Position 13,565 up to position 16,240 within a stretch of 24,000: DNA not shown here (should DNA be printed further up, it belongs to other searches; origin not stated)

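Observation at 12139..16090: GRE + activase + P5C-reductase-family operon: a hydroxyproline-dehydratase-like module of uncertain specificity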

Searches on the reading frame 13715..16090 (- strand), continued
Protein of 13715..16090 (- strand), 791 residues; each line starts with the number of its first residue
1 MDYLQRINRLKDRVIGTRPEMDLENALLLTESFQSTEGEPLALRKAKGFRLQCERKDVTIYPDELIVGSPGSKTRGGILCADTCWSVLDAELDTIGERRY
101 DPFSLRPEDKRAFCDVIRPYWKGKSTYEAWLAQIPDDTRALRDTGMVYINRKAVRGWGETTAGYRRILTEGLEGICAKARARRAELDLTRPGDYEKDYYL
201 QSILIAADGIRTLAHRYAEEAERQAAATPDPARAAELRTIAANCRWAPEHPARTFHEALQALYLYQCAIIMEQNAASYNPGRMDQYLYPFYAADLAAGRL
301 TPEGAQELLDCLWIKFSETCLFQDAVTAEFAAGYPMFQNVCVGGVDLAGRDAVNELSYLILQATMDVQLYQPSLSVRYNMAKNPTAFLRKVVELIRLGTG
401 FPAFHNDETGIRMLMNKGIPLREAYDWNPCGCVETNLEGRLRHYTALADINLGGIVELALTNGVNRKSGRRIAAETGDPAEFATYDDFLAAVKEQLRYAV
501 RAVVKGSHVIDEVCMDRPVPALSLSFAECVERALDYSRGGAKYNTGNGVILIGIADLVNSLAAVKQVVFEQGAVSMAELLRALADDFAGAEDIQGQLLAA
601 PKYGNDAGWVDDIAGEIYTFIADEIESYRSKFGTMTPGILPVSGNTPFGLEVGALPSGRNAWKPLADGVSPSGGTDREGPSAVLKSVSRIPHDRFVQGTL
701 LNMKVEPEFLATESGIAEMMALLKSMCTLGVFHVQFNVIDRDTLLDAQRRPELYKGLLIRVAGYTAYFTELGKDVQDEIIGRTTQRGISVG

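Call 57: search_protein_families(library=pfam, proteins=[L057:3979-5568:+, L057:5628-7043:+, L057:8121-9482:+, L057:9479-9874:+, L057:13193-14026:-, L033:7901-9748:-, L033:13262-14020:-, L018:7483-8850:+, L018:13180-13737:+, L019:8799-9518:+], max_evalue=0.001)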
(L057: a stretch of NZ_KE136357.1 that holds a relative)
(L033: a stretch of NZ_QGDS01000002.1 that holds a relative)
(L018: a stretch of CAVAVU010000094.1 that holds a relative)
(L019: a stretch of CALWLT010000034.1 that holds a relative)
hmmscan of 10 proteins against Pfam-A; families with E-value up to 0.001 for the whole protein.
L057:3979-5568:+ (529 aa): 3 families
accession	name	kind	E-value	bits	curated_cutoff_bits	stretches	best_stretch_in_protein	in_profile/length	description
PF21104.3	Glyco_hydro_78_N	-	1.5e-45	154.7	27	1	39-176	3-139/142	Glycosyl hydrolase family 78 alpha-rhamnosidase N-terminal domain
PF17389.8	Bac_rhamnosid6H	-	5.1e-21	75.8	24.5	1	194-523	9-337/339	Bacterial alpha-L-rhamnosidase 6 hairpin glycosidase domain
PF06202.20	GDE_C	-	0.00077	18.9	21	0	260-404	59-215/367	Amylo-alpha-1,6-glucosidase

L057:5628-7043:+ (471 aa): 3 families
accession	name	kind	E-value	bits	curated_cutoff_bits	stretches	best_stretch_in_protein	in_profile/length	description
PF13347.12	MFS_2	-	2.4e-96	323.3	27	1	35-452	1-427/427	MFS/sugar transport protein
PF07690.21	MFS_1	-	3.9e-19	69.2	33.4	1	45-397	10-345/347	Major Facilitator Superfamily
PF00083.30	Sugar_tr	-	7.6e-05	22.2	22.3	1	283-357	44-120/452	Sugar (and other) transporter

L057:8121-9482:+ (453 aa): 1 family
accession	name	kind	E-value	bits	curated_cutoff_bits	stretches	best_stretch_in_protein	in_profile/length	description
PF05598.16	DUF772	-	1.9e-20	73.1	23.1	1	55-118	1-64/74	Transposase domain (DUF772)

L057:9479-9874:+ (131 aa): 2 families
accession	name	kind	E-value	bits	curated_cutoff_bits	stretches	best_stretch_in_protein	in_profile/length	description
PF13751.12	DDE_Tnp_1_6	-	8.7e-24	84.6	25.1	1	2-91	35-124/125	Transposase DDE domain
PF01609.27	DDE_Tnp_1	-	0.00012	22.3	23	1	43-88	155-200/200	Transposase DDE domain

L057:13193-14026:- (277 aa): 5 families
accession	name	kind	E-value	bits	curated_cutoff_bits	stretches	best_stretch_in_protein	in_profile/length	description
PF08282.18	Hydrolase_3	-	1.9e-61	208.5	20.9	1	6-271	1-253/255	haloacid dehalogenase-like hydrolase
PF00702.32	Hydrolase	-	4.8e-09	37.3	26.4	0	23-73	101-151/191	haloacid dehalogenase-like hydrolase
PF05116.19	S6PP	-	3e-07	30.7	20.3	0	190-253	150-213/247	Sucrose-6F-phosphate phosphohydrolase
PF12710.13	HAD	-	6.4e-06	27.2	27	0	171-235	114-186/189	haloacid dehalogenase-like hydrolase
PF13344.12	Hydrolase_6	-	0.00017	22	27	0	6-59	1-53/101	Haloacid dehalogenase-like hydrolase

L033:7901-9748:- (615 aa): 1 family
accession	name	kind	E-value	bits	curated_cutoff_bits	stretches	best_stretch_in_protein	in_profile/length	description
PF02867.20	Ribonuc_red_lgC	-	5.7e-103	345.7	23.9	1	79-556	1-522/523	Ribonucleotide reductase, barrel domain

L033:13262-14020:- (252 aa): 3 families
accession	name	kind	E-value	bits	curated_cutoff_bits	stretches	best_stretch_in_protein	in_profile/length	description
PF02811.25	PHP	-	3.5e-09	37.6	26.4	1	20-221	1-132/164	PHP domain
PF01876.22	RNase_P_p30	-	1.7e-05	24.8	35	1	156-232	128-204/214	RNase P subunit p30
PF13263.12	PHP_C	-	0.00021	21.2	21.3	1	194-218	9-33/56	PHP-associated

L018:7483-8850:+ (455 aa): 1 family
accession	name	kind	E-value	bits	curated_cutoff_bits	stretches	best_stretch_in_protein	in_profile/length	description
PF01235.23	Na_Ala_symp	-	4.6e-130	434.9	24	1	68-452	8-379/392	Sodium:alanine symporter family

L018:13180-13737:+ (185 aa): 1 family
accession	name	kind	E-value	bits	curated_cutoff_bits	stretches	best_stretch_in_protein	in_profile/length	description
PF04073.20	tRNA_edit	-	2.3e-23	83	25.5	1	51-170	4-122/123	Aminoacyl-tRNA editing domain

L019:8799-9518:+ (239 aa): 0 families

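Call 72: search_protein_families(library=ncbifam, proteins=[L004:14110-14880:+, L007:11794-12624:+], max_evalue=0.00001)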
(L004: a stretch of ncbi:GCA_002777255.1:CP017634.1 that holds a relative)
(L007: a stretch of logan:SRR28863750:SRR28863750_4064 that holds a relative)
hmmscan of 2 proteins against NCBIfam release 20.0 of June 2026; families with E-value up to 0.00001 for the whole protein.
L004:14110-14880:+ (256 aa): 5 families
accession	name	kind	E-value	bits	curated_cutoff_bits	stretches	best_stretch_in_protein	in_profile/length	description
NF005063.0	PRK06476.1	equivalog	2e-74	250.4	254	1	4-256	2-255/258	pyrroline-5-carboxylate reductase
TIGR00112.1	proC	equivalog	5.6e-19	68.8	196.75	1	5-247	1-253/263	pyrroline-5-carboxylate reductase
NF005814.0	PRK07680.1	equivalog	7.5e-10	38.4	278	1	4-103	2-104/275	late competence protein ComER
NF008839.0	PRK11880.2-4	equivalog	9.6e-10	38.3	288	1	5-238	4-233/252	pyrroline-5-carboxylate reductase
NF005813.0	PRK07679.1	exception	3.7e-08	33.1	404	1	3-179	4-186/279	pyrroline-5-carboxylate reductase ProI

L007:11794-12624:+ (276 aa): 7 families
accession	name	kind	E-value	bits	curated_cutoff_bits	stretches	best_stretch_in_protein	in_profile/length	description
TIGR00112.1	proC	equivalog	5.3e-59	200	196.75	1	4-271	1-262/263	pyrroline-5-carboxylate reductase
NF008839.0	PRK11880.2-4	equivalog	1.5e-30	106.5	288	1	1-269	1-249/252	pyrroline-5-carboxylate reductase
NF005813.0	PRK07679.1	exception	2.5e-29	102.6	404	1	2-274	4-270/279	pyrroline-5-carboxylate reductase ProI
NF005814.0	PRK07680.1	equivalog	3e-20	72.6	278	1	3-252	2-244/275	late competence protein ComER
NF005384.0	PRK06928.1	exception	1.5e-16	60.8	301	1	1-247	1-242/277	pyrroline-5-carboxylate reductase ProG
NF005063.0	PRK06476.1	equivalog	1.4e-06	28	254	1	3-126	2-116/258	pyrroline-5-carboxylate reductase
NF006408.0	PRK08655.1-2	equivalog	3e-06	26.3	422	1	3-86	8-90/441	prephenate dehydrogenase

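Call 95: search_protein_families(library=pfam, proteins=[L074:13343-14671:+, L074:14723-16345:+, L074:16377-17084:+, L074:17563-19275:+, L074:7421-8365:+, L022:13324-14811:+, L022:7433-8470:-, L022:6631-7737:-, L079:9433-11007:+], max_evalue=0.001)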
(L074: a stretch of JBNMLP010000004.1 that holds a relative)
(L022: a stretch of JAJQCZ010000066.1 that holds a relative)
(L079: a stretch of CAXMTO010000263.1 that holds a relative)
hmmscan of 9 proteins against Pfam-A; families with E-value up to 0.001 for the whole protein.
L074:13343-14671:+ (442 aa): 2 families
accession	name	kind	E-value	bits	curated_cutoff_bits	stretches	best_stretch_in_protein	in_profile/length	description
PF01546.33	Peptidase_M20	-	2.1e-13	51.1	24.6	1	116-437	1-204/206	Peptidase family M20/M25/M40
PF04389.22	Peptidase_M28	-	5.9e-06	26.6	21.3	1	100-178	1-61/193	Peptidase family M28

L074:14723-16345:+ (540 aa): 1 family
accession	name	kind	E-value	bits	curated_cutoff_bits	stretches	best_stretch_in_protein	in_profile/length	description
PF00496.27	SBP_bac_5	-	1.2e-91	308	32.4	1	85-462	5-367/368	Bacterial extracellular solute-binding proteins, family 5 Middle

L074:16377-17084:+ (235 aa): 3 families
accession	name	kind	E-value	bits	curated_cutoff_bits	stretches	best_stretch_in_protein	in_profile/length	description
PF00528.27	BPD_transp_1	-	2.9e-19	70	26.4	1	124-229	1-97/184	Binding-protein-dependent transport system inner membrane component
PF19300.4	BPD_transp_1_N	-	0.00013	22.6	23.8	1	13-85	1-75/114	Binding-prot-dependent transport system membrane comp, N-term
PF11457.13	DUF3021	-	0.00043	20.9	24.7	1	109-183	33-99/130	Protein of unknown function (DUF3021)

L074:17563-19275:+ (570 aa): 3 families
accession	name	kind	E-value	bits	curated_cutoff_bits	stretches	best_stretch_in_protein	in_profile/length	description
PF01979.26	Amidohydro_1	-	8e-82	275.7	25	1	128-456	1-340/345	Amidohydrolase family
PF00449.26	Urease_alpha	-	3e-57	192.6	23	1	3-122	2-121/121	Urease alpha-subunit, N-terminal domain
PF07969.17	Amidohydro_3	-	1.8e-10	41.3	29.7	1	153-448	172-454/472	Amidohydrolase family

L074:7421-8365:+ (314 aa): 1 family
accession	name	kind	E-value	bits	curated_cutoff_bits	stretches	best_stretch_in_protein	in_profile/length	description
PF12784.13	PDDEXK_2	-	1.6e-15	57.9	27.4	1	48-276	4-224/229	PD-(D/E)XK nuclease family transposase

L022:13324-14811:+ (495 aa): 1 family
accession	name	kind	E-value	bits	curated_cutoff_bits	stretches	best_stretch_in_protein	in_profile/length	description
PF00209.24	SNF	-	3e-67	228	27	2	206-491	177-477/524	Sodium:neurotransmitter symporter family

L022:7433-8470:- (345 aa): 0 families

L022:6631-7737:- (368 aa): 0 families

L079:9433-11007:+ (524 aa): 2 families
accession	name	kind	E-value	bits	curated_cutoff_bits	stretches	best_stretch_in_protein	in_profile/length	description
PF03313.21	SDH_alpha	-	8.4e-65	219.4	26.4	1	244-502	2-259/260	Serine dehydratase alpha chain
PF03315.21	SDH_beta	-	9e-07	29.8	26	1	16-84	10-80/155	Serine dehydratase beta chain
